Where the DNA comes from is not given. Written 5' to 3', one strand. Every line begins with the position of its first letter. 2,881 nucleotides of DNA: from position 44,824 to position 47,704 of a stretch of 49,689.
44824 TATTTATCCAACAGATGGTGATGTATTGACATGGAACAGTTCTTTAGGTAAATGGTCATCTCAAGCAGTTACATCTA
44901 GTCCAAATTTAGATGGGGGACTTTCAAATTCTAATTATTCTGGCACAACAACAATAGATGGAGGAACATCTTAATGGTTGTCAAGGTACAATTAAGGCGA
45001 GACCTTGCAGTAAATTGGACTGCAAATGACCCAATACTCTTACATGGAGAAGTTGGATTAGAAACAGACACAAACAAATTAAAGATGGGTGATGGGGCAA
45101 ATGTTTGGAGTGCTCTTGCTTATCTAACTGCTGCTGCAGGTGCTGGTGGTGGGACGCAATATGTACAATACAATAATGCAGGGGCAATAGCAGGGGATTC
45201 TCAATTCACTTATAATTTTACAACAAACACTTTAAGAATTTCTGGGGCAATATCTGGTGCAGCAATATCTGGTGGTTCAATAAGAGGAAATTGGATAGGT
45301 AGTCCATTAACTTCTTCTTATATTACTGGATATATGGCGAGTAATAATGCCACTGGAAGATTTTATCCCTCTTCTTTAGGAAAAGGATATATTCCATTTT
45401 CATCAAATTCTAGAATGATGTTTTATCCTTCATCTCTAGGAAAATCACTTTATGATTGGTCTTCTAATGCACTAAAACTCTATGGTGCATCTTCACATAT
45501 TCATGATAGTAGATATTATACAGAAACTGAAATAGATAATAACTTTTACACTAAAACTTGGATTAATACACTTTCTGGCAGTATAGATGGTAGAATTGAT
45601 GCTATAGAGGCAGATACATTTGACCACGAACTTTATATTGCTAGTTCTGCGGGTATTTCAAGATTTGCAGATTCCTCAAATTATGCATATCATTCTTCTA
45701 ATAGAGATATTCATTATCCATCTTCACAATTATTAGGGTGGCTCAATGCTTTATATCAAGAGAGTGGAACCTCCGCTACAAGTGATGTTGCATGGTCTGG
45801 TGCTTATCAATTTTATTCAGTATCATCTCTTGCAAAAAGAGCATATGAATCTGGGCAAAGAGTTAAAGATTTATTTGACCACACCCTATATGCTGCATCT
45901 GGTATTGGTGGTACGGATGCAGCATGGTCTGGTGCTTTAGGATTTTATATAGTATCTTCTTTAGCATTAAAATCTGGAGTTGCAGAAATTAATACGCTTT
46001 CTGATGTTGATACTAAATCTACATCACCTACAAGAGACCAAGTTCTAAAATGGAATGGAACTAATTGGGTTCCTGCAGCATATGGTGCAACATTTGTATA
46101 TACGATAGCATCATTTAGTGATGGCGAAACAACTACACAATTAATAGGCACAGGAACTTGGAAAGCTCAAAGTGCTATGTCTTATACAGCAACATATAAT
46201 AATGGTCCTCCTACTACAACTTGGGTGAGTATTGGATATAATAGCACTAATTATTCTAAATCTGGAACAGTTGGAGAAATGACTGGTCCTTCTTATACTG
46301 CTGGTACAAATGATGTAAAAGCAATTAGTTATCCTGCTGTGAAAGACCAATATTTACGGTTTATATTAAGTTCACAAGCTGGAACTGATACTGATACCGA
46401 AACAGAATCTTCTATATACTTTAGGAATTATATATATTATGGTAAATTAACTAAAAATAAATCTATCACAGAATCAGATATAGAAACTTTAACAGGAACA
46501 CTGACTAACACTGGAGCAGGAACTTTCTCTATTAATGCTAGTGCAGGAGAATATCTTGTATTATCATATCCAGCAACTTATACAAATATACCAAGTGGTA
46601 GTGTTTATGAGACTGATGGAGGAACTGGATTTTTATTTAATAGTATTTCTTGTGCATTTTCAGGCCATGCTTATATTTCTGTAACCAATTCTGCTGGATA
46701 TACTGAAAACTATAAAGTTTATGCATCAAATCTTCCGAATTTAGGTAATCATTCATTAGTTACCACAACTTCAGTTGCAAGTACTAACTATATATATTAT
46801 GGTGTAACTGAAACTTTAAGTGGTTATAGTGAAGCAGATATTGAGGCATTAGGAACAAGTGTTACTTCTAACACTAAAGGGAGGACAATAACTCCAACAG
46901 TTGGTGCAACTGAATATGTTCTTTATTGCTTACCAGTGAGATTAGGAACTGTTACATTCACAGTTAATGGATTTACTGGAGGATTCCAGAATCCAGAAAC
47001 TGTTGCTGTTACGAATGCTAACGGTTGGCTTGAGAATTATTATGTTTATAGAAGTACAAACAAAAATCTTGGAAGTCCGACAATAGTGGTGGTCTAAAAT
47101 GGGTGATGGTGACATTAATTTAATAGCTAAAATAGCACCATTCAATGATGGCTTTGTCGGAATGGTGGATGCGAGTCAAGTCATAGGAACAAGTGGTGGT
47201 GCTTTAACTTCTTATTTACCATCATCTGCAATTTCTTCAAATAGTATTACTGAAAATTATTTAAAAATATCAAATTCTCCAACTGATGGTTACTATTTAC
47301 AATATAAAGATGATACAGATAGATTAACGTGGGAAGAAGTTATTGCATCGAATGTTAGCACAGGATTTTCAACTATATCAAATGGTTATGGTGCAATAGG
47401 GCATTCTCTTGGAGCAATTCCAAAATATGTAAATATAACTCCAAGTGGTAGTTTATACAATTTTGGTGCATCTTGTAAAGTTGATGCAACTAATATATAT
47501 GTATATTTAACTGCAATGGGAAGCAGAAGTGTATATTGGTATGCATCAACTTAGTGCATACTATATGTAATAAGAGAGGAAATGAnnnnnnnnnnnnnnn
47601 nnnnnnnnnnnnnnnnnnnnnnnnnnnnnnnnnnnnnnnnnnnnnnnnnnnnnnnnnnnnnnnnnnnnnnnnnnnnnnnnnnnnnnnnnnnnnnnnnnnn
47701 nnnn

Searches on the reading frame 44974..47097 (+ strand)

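Call 16: search_protein_families(library=phrogs, proteins=[window:44974-47097:+], max_evalue=0.001)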
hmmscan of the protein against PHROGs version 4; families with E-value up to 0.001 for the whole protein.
window:44974-47097:+ (707 aa): 12 families
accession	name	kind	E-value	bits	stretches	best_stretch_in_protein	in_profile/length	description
phrog_31660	-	tail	9.6e-15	55.9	1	3-100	8-107/182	tail fiber protein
phrog_6049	-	tail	6.3e-12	46.7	1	3-72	9-76/337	tail fiber protein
phrog_697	-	head and packaging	1.7e-11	43.2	1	1-50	1-50/2079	structural protein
phrog_19976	-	tail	6.4e-11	43.2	1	5-71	10-83/256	tail assembly protein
phrog_24754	-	tail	4.7e-10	40.7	1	4-86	6-85/202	tail fiber protein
phrog_27786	-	tail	4.4e-09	36.4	1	7-54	9-56/729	tail spike protein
phrog_38417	-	other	2.6e-08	34.5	1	6-53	5-52/312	hyaluronidase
phrog_2332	-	other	4.9e-08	33.4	1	3-71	7-68/343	hyaluronidase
phrog_19200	-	head and packaging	3.6e-07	30.7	1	5-58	12-65/268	virion structural protein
phrog_24580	-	tail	7.5e-07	29.5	1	5-52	4-51/292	tail fiber protein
phrog_16032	-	unknown function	1.3e-06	29.1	1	3-62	8-67/331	-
phrog_23595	-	tail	6.7e-06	26.3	1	2-56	2-56/440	minor tail protein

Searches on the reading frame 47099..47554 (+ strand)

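Call 16: search_protein_families(library=phrogs, proteins=[window:47099-47554:+], max_evalue=0.001)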
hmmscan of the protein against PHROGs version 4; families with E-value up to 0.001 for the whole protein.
window:47099-47554:+ (151 aa): 1 family
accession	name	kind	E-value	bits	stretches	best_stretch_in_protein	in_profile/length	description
phrog_457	-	tail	0.00061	19.4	1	39-91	259-312/793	tail protein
